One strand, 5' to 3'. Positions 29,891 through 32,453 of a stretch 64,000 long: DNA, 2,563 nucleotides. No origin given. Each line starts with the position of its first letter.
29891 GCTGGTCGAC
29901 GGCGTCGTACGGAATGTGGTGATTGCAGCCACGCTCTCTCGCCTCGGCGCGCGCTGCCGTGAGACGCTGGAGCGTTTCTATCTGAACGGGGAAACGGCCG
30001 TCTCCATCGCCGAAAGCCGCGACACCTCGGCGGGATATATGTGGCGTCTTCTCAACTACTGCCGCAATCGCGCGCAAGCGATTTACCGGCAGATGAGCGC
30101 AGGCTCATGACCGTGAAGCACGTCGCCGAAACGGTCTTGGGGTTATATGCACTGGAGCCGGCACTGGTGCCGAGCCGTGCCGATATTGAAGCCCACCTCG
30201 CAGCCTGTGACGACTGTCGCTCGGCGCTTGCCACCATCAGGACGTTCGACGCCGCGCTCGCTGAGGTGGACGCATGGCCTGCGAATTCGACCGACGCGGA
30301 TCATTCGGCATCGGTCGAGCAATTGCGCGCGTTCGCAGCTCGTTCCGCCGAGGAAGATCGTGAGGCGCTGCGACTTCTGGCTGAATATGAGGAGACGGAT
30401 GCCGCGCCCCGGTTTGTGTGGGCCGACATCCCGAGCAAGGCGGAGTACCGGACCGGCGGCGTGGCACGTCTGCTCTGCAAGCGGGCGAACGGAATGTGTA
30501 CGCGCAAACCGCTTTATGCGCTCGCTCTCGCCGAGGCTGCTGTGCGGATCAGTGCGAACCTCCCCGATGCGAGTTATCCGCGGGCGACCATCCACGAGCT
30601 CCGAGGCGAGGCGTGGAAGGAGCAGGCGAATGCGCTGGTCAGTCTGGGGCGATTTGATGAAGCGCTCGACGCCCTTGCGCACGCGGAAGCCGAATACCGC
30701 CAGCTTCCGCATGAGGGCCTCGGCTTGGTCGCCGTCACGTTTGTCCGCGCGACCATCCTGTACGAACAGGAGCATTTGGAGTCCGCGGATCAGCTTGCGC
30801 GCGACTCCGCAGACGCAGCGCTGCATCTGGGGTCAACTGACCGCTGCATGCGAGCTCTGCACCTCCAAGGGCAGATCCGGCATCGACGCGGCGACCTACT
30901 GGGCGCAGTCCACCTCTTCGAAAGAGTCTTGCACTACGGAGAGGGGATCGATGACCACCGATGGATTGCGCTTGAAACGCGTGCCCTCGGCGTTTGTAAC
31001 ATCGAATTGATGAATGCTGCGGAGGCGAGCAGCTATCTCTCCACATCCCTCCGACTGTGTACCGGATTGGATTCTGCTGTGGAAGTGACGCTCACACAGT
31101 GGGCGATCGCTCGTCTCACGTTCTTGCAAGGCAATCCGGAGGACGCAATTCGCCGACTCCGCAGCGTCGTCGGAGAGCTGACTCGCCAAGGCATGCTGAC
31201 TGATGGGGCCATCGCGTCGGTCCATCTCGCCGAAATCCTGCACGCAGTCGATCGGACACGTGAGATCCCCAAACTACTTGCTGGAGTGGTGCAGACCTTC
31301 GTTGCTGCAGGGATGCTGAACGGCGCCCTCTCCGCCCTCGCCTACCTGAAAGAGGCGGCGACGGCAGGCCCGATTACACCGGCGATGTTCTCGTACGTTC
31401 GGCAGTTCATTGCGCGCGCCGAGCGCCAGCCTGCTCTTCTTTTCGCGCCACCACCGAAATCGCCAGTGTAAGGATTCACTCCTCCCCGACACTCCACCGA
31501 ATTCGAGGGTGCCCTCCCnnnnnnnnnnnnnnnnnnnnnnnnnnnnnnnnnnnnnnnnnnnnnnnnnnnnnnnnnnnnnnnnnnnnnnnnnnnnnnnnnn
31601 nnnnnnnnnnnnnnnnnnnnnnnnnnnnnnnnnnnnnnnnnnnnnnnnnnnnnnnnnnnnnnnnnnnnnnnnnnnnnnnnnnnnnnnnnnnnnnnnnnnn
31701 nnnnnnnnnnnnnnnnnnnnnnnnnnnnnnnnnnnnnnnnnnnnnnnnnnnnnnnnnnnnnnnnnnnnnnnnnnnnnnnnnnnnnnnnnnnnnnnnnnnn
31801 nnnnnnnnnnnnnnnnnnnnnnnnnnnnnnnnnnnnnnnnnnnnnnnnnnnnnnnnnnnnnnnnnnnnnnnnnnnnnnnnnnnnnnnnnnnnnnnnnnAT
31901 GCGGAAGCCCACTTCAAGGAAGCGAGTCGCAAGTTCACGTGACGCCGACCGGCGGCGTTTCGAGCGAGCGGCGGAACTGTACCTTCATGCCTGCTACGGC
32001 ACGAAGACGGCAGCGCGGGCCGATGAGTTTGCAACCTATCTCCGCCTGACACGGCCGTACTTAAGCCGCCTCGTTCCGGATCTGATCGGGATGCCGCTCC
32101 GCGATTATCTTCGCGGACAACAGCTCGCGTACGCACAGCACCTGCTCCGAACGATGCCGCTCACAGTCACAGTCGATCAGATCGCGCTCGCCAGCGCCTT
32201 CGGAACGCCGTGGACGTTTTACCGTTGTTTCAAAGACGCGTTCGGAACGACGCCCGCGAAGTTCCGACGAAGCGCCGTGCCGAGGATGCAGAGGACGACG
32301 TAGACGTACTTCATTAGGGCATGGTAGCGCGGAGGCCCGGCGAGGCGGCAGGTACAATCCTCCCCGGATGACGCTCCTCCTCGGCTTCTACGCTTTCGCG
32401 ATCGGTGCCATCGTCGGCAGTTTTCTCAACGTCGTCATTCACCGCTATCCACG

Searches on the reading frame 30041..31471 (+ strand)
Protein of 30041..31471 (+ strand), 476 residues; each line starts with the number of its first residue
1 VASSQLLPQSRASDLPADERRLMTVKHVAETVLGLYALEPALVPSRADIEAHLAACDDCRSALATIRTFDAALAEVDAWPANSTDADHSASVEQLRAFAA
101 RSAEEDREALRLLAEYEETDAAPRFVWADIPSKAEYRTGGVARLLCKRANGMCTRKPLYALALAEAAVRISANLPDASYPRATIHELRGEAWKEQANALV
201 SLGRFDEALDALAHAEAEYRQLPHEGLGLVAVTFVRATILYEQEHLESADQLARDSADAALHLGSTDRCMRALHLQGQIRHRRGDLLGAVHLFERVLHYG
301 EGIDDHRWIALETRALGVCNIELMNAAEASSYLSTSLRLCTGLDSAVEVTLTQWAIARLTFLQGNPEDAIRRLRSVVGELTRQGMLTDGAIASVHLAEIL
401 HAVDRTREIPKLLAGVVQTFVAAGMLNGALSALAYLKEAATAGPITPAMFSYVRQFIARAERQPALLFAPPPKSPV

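Call 63: search_protein_families(library=pfam, proteins=[window:30041-31471:+], max_evalue=0.001)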
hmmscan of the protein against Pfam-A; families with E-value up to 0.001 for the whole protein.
window:30041-31471:+ (476 aa): 3 families
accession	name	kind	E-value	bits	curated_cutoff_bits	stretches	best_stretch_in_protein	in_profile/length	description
PF13424.12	TPR_12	-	1.5e-07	31.9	30.1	0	315-375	8-70/77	Tetratricopeptide repeat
PF17874.7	TPR_MalT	-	2.3e-05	24.3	45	1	208-376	17-187/336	MalT-like TPR region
PF00515.34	TPR_1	-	0.00035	20.7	27.8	0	190-211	2-23/34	Tetratricopeptide repeat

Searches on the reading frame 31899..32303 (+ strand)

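Call 63: search_protein_families(library=pfam, proteins=[window:31899-32303:+], max_evalue=0.001)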
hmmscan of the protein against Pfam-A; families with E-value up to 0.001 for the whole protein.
window:31899-32303:+ (134 aa): 2 families
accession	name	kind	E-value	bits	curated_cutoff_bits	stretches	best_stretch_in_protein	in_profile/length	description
PF12833.13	HTH_18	-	1.1e-14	54.9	33.6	1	45-124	2-79/80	Helix-turn-helix domain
PF00165.29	HTH_AraC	-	0.00065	20.2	26.6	0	90-124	9-42/42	Bacterial regulatory helix-turn-helix proteins, AraC family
